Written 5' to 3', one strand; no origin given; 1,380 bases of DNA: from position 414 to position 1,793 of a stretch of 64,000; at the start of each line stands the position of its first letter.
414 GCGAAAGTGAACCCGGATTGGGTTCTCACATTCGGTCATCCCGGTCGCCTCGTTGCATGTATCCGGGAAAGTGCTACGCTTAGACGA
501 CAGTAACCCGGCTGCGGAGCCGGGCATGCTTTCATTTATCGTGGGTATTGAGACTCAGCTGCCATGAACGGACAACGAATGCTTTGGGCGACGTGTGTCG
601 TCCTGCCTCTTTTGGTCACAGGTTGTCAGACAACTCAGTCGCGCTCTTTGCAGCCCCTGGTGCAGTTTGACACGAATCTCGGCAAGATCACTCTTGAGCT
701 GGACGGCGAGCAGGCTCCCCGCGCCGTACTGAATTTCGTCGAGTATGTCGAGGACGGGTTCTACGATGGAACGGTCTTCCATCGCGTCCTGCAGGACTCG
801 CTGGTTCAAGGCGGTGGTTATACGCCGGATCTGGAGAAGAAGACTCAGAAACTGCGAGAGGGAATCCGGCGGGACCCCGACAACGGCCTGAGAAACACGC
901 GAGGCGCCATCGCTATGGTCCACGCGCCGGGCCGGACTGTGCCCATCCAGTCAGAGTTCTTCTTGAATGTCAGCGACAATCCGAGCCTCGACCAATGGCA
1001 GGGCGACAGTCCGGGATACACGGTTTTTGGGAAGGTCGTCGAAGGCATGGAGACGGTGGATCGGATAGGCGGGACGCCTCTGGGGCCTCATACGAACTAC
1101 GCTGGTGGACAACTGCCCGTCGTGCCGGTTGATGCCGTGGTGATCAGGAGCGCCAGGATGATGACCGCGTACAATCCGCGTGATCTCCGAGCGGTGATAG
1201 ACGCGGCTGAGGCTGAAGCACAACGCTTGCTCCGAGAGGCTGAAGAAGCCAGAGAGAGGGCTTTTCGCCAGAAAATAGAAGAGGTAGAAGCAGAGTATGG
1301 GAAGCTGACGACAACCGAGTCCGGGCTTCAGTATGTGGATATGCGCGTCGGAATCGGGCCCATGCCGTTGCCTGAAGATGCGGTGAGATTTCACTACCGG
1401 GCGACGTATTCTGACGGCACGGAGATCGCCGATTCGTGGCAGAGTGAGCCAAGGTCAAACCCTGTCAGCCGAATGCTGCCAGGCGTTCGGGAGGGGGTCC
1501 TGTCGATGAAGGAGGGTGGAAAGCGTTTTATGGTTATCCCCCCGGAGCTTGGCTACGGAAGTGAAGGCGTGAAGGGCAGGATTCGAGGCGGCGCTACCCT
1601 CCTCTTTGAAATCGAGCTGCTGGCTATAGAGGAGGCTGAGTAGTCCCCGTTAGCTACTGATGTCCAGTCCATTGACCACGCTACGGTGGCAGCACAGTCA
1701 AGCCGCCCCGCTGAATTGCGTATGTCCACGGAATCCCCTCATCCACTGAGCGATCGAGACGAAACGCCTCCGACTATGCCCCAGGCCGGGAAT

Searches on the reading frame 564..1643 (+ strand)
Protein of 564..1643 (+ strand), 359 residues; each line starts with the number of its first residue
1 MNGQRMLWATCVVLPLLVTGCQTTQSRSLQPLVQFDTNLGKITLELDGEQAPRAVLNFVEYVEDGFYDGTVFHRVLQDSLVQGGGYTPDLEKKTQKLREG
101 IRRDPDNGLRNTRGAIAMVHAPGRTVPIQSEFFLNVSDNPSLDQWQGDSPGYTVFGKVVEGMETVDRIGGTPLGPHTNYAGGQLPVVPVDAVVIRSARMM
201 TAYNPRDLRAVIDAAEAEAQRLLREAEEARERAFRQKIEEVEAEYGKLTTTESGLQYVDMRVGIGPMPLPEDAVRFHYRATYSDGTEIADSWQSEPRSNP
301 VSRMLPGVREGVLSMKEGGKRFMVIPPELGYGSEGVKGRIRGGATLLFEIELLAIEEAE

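Call 72: find_encoding_contigs(protein=window:564-1643:+, flank=10000, max_places=4)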
Protein window:564-1643:+ (359 aa): 1 contig read that carries it; 1 place shown.
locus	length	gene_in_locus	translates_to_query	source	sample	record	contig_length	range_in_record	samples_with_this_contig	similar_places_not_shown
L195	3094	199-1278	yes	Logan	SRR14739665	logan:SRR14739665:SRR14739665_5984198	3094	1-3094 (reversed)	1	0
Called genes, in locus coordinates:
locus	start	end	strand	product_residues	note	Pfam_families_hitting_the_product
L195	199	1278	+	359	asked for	PF00160:Pro_isomerase, PF00254:FKBP_C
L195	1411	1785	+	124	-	PF01242:PTPS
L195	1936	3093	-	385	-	?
